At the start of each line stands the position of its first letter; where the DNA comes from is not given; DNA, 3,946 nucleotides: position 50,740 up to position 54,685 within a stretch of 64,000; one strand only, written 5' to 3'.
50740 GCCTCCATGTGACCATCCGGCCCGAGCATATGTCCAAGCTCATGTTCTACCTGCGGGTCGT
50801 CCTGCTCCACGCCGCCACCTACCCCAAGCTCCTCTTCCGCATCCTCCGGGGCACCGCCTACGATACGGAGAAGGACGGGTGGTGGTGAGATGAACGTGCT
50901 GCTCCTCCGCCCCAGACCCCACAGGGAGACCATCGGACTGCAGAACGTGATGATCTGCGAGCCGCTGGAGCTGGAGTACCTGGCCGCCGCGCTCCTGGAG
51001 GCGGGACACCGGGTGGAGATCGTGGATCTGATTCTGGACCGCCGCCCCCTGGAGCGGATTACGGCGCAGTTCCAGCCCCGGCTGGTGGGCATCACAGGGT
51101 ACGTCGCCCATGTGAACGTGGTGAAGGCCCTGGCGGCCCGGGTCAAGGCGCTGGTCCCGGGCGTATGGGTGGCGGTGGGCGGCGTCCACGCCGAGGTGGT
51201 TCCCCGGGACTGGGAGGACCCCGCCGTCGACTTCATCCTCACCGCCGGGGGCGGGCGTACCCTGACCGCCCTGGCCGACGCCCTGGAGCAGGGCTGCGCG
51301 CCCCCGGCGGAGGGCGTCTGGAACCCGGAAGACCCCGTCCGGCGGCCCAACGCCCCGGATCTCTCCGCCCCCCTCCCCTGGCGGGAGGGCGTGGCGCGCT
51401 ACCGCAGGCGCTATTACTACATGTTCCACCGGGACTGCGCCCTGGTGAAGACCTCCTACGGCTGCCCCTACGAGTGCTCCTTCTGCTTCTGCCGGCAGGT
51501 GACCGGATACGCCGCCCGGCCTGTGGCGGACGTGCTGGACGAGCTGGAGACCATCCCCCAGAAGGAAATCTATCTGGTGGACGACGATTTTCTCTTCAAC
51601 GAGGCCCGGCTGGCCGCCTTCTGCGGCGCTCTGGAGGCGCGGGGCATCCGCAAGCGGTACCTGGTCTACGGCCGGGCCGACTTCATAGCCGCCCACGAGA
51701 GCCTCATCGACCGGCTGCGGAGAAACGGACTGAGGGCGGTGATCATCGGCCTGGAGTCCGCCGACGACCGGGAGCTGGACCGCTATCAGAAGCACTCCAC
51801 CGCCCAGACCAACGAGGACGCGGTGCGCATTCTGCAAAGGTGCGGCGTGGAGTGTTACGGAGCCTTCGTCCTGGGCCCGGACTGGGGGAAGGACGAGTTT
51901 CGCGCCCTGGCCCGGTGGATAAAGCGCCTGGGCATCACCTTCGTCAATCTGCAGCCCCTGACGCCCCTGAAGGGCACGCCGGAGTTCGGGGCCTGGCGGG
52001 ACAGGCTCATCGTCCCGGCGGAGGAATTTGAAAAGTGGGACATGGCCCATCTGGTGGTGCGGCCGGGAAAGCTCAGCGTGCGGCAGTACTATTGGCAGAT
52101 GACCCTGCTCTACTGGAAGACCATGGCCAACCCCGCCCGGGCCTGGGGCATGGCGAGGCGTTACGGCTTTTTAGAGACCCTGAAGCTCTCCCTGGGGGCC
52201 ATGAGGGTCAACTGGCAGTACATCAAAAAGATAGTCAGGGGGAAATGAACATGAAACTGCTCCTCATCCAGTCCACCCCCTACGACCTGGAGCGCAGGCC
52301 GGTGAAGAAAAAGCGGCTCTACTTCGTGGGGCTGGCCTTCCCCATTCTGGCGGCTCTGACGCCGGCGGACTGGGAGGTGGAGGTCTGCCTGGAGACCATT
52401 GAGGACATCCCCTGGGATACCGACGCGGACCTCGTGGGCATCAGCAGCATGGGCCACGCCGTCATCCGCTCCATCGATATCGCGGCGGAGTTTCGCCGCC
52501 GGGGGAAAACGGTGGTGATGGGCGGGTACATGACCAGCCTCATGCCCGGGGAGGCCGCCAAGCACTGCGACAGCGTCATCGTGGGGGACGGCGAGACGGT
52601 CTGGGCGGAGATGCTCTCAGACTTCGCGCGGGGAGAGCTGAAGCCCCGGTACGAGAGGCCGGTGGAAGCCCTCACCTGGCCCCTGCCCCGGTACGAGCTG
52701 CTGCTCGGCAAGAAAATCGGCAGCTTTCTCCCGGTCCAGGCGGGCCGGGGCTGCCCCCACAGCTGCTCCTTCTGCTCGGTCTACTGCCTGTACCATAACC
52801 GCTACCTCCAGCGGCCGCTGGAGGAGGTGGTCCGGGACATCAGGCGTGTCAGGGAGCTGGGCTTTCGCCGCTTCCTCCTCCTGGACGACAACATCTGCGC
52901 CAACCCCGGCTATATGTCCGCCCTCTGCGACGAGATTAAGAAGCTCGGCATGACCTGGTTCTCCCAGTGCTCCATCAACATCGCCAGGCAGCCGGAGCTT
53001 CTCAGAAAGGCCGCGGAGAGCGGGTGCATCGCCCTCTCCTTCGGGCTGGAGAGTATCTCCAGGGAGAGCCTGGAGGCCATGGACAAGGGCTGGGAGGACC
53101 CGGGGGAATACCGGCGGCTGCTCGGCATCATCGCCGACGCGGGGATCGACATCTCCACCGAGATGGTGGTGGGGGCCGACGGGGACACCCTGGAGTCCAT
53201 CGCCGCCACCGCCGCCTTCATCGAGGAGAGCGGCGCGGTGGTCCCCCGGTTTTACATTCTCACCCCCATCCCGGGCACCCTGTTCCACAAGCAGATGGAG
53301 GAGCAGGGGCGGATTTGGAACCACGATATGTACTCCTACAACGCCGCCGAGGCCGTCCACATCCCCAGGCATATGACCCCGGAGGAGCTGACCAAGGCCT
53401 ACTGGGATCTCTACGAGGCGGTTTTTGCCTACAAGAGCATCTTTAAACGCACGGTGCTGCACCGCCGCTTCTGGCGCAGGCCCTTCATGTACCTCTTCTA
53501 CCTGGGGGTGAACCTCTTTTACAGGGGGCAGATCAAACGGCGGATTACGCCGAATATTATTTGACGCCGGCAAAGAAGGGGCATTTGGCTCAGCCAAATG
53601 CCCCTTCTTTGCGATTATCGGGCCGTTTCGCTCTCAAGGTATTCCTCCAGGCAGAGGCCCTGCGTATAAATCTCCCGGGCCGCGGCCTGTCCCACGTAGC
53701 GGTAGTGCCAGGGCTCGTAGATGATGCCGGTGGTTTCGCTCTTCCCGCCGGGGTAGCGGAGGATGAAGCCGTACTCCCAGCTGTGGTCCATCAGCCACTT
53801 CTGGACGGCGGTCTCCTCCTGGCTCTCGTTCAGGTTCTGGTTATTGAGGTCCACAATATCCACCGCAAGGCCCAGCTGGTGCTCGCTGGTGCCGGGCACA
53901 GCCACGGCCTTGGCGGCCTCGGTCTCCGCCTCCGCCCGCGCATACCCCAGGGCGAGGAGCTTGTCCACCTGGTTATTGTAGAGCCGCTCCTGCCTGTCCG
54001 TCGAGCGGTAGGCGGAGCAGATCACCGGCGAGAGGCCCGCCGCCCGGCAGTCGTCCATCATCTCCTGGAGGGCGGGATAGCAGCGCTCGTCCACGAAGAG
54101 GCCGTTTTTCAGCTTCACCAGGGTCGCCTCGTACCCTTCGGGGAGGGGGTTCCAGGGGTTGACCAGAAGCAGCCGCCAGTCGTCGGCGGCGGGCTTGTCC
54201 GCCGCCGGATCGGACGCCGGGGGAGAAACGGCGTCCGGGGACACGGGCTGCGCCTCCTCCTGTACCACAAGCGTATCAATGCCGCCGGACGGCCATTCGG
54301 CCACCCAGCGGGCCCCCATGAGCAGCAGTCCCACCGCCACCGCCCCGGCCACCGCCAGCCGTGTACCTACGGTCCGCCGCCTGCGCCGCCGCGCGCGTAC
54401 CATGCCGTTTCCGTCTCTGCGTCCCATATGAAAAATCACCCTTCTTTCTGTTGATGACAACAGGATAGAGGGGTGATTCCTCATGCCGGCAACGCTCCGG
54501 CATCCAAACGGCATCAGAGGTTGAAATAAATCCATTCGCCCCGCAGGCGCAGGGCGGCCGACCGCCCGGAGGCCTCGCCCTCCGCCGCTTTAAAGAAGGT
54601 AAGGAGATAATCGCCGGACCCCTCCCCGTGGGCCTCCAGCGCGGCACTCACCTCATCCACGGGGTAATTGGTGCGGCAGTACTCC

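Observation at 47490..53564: Unassigned five-gene operon: two FemAB-like tandem-GNAT transferases plus three cobalamin-dependent radical SAM enzymes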

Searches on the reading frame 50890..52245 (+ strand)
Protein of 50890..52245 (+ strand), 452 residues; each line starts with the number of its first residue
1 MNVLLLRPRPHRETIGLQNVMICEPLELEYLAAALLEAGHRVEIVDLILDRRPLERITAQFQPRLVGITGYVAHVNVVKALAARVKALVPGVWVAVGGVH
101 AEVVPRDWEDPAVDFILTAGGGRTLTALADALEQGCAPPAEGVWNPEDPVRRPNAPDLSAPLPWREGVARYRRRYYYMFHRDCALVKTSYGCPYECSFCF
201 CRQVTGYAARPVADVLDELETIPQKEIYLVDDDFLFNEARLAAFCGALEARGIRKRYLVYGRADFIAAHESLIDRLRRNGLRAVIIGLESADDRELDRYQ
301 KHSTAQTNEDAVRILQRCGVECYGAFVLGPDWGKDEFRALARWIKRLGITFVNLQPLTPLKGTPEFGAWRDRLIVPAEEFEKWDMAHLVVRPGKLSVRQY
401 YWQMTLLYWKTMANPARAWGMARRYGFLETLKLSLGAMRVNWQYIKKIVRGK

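Call 6: search_protein_families(library=pfam, proteins=[window:50890-52245:+], max_evalue=0.01)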
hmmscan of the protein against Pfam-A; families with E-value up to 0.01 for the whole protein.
window:50890-52245:+ (452 aa): 2 families
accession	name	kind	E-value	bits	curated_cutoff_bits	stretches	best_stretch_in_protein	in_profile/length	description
PF02310.24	B12-binding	-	1.9e-16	60.4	32.1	1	22-128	11-120/121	B12 binding domain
PF04055.27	Radical_SAM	-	1.1e-14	55.4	29.5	1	187-344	2-166/166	Radical SAM superfamily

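Call 7: search_protein_families(library=ncbifam, proteins=[window:50890-52245:+], max_evalue=0.01)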
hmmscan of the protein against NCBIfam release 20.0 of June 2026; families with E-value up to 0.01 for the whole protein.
window:50890-52245:+ (452 aa): 20 families
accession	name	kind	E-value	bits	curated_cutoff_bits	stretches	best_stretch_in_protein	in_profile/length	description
TIGR04367.1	HpnR_B12_rSAM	equivalog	1.4e-47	162.4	650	1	21-404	18-405/490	hopanoid C-3 methylase HpnR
TIGR02026.1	BchE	equivalog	1.8e-34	119.5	481.35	1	10-400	7-416/497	magnesium-protoporphyrin IX monomethyl ester anaerobic oxidative cyclase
TIGR04479.1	bcpD_PhpK_rSAM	subfamily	6.1e-19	67.8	600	1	185-329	243-390/504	PhpK family radical SAM P-methyltransferase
NF040546.1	rSAM_CUAEP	equivalog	6.5e-17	61.4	500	1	24-349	12-343/468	CUAEP/CCAEP-tail radical SAM (seleno)protein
TIGR04072.2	rSAM_ladder_B12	equivalog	4.1e-16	58.7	360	1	25-322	18-323/443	lipid biosynthesis B12-binding/radical SAM protein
TIGR03471.1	HpnJ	equivalog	1.5e-13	50.5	577.6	1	185-362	199-380/472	hopanoid biosynthesis associated radical SAM protein HpnJ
TIGR04295.1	B12_rSAM_oligo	hypoth_equivalog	1.2e-11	43.9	400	1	25-366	25-381/422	TIGR04295 family B12-binding domain-containing radical SAM protein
NF050148.1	rSAM_ApyD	equivalog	2.2e-10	39.6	750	1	61-329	73-347/645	RiPP biosynthesis radical SAM protein ApyD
NF040542.1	rSAM_RCCLKC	equivalog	6.5e-10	38.7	450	1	30-349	18-352/423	arsinothricin biosynthesis radical SAM protein ArsL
TIGR04013.1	B12_SAM_MJ_1487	hypoth_equivalog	2.2e-09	36.6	251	1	67-212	45-182/382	TIGR04013 family B12-binding domain/radical SAM domain-containing protein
NF033712.0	B12_rSAM_KedN5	subfamily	5e-09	34.9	700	1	179-328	191-350/624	KedN5 family methylcobalamin-dependent radical SAM C-methyltransferase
NF038361.1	rSAM_Sden_1168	equivalog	8.8e-09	34.4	575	1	186-347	285-451/560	Sden_1168 family B12-binding radical SAM P-methyltransferase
NF033070.1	rSAM_AprD4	equivalog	2e-08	33.6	500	1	154-365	166-386/456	AprD4 family radical SAM diol-dehydratase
TIGR04385.1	B12_rSAM_cofa1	equivalog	1.7e-07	30.8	450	1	25-322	20-338/438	B12 lower ligand biosynthesis radical SAM protein BzaD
TIGR03975.1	rSAM_ocin_1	subfamily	3.6e-07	29.1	281.85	1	59-347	125-430/606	RiPP maturation radical SAM C-methyltransferase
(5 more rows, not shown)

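Call 17: search_solved_structures(query=window:50890-52245:+, max_evalue=0.01)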
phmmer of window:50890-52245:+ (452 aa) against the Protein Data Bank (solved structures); distinct sequences matched with E-value up to 0.01: 4.
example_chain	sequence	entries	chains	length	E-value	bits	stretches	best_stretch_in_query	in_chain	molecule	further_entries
6fd2_B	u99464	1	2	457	4.7e-05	25.6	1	151-364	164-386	Putative apramycin biosynthetic oxidoreductase 4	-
7kdx_A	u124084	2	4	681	0.00028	23.1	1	60-236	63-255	Methyltransferase TokK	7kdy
6wte_A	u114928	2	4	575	0.00029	23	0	163-227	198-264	B12-binding domain-containing protein | Tryptophan-C2-methyltransferase containing B12-binding domain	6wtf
4jc0_A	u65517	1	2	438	0.0032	19.6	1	142-233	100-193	Ribosomal protein S12 methylthiotransferase RimO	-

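Call 70: search_protein_families(library=padloc, proteins=[window:50890-52245:+], max_evalue=0.001)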
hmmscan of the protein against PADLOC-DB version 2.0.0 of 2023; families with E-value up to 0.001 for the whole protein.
window:50890-52245:+ (452 aa): 1 family
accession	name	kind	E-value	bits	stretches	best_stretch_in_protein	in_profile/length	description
PDLC04689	PDC-M51A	-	1.1e-06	25.8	1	57-364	65-369/420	-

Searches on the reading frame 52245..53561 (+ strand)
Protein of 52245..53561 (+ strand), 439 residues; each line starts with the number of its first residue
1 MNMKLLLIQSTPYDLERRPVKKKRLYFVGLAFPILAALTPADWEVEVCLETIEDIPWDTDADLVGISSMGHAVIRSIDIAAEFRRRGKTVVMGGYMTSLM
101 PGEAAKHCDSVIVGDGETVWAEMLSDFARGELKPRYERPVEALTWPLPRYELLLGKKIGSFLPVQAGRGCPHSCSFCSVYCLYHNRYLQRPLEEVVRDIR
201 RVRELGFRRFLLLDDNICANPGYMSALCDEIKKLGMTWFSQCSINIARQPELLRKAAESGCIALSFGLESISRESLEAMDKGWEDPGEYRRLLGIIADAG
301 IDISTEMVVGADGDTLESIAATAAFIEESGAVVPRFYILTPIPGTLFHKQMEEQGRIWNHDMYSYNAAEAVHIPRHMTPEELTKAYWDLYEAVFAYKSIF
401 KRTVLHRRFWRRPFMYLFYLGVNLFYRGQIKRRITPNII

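Call 6: search_protein_families(library=pfam, proteins=[window:52245-53561:+], max_evalue=0.01)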
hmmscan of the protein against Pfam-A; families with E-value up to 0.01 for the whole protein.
window:52245-53561:+ (439 aa): 3 families
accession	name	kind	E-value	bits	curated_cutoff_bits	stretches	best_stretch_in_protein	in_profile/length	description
PF04055.27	Radical_SAM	-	6.1e-17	62.7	29.5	1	167-326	4-166/166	Radical SAM superfamily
PF02310.24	B12-binding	-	7.1e-08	32.7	32.1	1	47-121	40-118/121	B12 binding domain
PF19864.5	Radical_SAM_N2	-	0.0008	19.3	29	1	76-127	74-125/151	Radical SAM proteins, N-terminal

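Call 7: search_protein_families(library=ncbifam, proteins=[window:52245-53561:+], max_evalue=0.01)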
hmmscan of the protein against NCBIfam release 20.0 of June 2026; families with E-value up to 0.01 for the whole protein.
window:52245-53561:+ (439 aa): 25 families
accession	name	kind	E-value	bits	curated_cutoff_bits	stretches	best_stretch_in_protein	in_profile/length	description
TIGR04479.1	bcpD_PhpK_rSAM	subfamily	8.4e-24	83.8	600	1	150-387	230-469/504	PhpK family radical SAM P-methyltransferase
NF050148.1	rSAM_ApyD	equivalog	1.6e-21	76.4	750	1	133-402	168-438/645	RiPP biosynthesis radical SAM protein ApyD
TIGR04072.2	rSAM_ladder_B12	equivalog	2.4e-20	72.6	360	1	79-409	89-431/443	lipid biosynthesis B12-binding/radical SAM protein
TIGR02026.1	BchE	equivalog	4.7e-20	71.9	481.35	1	165-416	198-449/497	magnesium-protoporphyrin IX monomethyl ester anaerobic oxidative cyclase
TIGR03471.1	HpnJ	equivalog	2.7e-19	69.4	577.6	1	161-392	197-431/472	hopanoid biosynthesis associated radical SAM protein HpnJ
TIGR04013.1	B12_SAM_MJ_1487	hypoth_equivalog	5.7e-17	61.6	251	1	49-208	32-198/382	TIGR04013 family B12-binding domain/radical SAM domain-containing protein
NF038361.1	rSAM_Sden_1168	equivalog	4.3e-16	58.6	575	1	161-359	282-482/560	Sden_1168 family B12-binding radical SAM P-methyltransferase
NF033070.1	rSAM_AprD4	equivalog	7.5e-16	58.1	500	1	164-385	199-423/456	AprD4 family radical SAM diol-dehydratase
NF040546.1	rSAM_CUAEP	equivalog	1.2e-14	53.9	500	1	164-332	174-344/468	CUAEP/CCAEP-tail radical SAM (seleno)protein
TIGR04367.1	HpnR_B12_rSAM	equivalog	4.3e-14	51.9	650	1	164-378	189-397/490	hopanoid C-3 methylase HpnR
TIGR04014.1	B12_SAM_MJ_0865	equivalog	8.9e-11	41.2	360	1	161-349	160-356/434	methyl-coenzyme M reductase glutamine C-methyltransferase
TIGR04295.1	B12_rSAM_oligo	hypoth_equivalog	2.1e-10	39.9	400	1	162-282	201-315/422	TIGR04295 family B12-binding domain-containing radical SAM protein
NF040542.1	rSAM_RCCLKC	equivalog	2.5e-10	40.1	450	1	146-216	166-235/423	arsinothricin biosynthesis radical SAM protein ArsL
TIGR04385.1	B12_rSAM_cofa1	equivalog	5e-10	39.2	450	1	162-328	196-363/438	B12 lower ligand biosynthesis radical SAM protein BzaD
TIGR03975.1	rSAM_ocin_1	subfamily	9.9e-10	37.5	281.85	1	157-324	257-425/606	RiPP maturation radical SAM C-methyltransferase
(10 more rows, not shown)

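Call 70: search_protein_families(library=padloc, proteins=[window:52245-53561:+], max_evalue=0.001)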
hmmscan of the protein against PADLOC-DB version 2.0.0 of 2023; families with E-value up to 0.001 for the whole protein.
window:52245-53561:+ (439 aa): 1 family
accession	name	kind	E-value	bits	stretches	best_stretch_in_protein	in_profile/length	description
PDLC04689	PDC-M51A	-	8.1e-05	19.6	1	160-355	183-378/420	-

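Call 77: search_solved_structures(query=window:52245-53561:+, max_evalue=0.01)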
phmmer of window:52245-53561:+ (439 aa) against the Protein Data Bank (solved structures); distinct sequences matched with E-value up to 0.01: 4.
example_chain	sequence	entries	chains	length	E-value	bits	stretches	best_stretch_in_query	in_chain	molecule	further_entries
6fd2_B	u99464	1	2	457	5.5e-13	51.7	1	163-359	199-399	Putative apramycin biosynthetic oxidoreductase 4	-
9ccb_A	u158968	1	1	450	8.9e-11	44.4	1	159-347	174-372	Radical SAM core domain-containing protein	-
9n1b_A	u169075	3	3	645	0.00036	22.6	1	140-384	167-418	Radical SAM protein | Radical SAM enzyme CysS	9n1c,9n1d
4rtb_A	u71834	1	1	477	0.001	21.1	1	143-213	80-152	HydG protein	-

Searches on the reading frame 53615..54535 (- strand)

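Call 84: search_protein_families(library=pfam, proteins=[window:53615-54535:-], max_evalue=0.001)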
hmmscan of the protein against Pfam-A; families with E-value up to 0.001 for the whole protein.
window:53615-54535:- (306 aa): 1 family
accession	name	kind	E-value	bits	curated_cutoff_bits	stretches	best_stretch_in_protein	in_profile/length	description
PF02557.22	VanY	-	2.4e-40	137.8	25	1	148-282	4-131/132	D-alanyl-D-alanine carboxypeptidase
